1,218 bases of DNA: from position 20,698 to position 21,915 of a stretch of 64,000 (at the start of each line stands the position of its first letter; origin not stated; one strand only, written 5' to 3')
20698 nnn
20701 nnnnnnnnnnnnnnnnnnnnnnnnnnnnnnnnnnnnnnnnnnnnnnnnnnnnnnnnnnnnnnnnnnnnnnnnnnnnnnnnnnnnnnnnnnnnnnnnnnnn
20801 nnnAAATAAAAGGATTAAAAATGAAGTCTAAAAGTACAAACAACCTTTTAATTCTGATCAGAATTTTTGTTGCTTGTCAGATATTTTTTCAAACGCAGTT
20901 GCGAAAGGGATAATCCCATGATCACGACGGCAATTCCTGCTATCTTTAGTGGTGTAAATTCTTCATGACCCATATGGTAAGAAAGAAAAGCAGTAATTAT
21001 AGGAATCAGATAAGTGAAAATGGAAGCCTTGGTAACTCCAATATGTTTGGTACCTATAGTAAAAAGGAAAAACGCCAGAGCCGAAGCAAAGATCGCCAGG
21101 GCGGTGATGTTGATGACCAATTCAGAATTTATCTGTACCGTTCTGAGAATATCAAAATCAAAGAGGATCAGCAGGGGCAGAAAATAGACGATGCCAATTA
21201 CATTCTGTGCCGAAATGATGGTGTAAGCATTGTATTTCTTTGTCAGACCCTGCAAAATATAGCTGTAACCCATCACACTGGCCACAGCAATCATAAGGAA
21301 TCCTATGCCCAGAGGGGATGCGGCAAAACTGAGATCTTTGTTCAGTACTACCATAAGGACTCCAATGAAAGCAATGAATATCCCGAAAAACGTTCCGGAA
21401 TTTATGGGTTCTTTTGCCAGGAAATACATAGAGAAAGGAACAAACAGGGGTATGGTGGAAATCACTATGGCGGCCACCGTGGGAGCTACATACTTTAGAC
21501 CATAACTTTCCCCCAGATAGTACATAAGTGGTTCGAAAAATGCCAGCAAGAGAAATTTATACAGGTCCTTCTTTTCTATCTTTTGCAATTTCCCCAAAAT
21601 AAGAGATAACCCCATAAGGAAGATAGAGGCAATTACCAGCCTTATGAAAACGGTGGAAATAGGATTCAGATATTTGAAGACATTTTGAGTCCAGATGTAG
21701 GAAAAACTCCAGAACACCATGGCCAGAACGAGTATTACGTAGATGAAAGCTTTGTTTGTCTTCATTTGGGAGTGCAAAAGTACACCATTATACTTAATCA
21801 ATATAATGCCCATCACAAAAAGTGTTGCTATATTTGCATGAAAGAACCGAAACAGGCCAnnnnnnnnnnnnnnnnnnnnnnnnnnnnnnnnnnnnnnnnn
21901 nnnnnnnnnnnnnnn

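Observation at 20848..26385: Cluster encoding an O-methyltransferase and two cobalamin-type radical SAM enzymes, divergent from an EamA exporter, product unknown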

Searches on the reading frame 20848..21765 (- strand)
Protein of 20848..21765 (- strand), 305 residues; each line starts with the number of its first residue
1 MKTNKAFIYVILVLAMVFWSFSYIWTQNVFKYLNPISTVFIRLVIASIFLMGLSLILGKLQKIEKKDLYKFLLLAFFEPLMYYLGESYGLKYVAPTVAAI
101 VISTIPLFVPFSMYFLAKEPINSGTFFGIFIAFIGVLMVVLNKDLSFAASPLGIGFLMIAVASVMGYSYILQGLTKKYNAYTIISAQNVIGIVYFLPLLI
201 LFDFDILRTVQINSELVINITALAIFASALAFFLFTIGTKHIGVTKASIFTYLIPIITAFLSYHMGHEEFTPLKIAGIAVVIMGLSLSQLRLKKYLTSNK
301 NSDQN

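Call 5: search_protein_families(library=pfam, proteins=[window:20848-21765:-])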
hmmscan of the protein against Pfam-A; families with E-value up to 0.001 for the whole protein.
window:20848-21765:- (305 aa): 1 family
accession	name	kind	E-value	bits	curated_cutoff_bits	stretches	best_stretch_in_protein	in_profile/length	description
PF00892.27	EamA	-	2.6e-40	138.2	28.2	2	8-140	3-134/135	EamA-like transporter family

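Call 6: search_protein_families(library=ncbifam, proteins=[window:20848-21765:-])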
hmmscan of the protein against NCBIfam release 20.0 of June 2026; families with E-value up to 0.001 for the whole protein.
window:20848-21765:- (305 aa): 3 families
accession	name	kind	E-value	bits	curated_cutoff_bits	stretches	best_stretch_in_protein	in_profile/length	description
TIGR00950.1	2A78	equivalog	6.3e-22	78.2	230.2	1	19-284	1-262/264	carboxylate/amino acid/amine transporter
NF008432.0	PRK11272.1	equivalog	5.3e-11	42.3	270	1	11-289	14-286/294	drug/metabolite exporter YedA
NF050091.1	ArAmAcExpYddG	equivalog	8.5e-06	25.5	300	1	10-287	8-281/285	aromatic amino acid exporter YddG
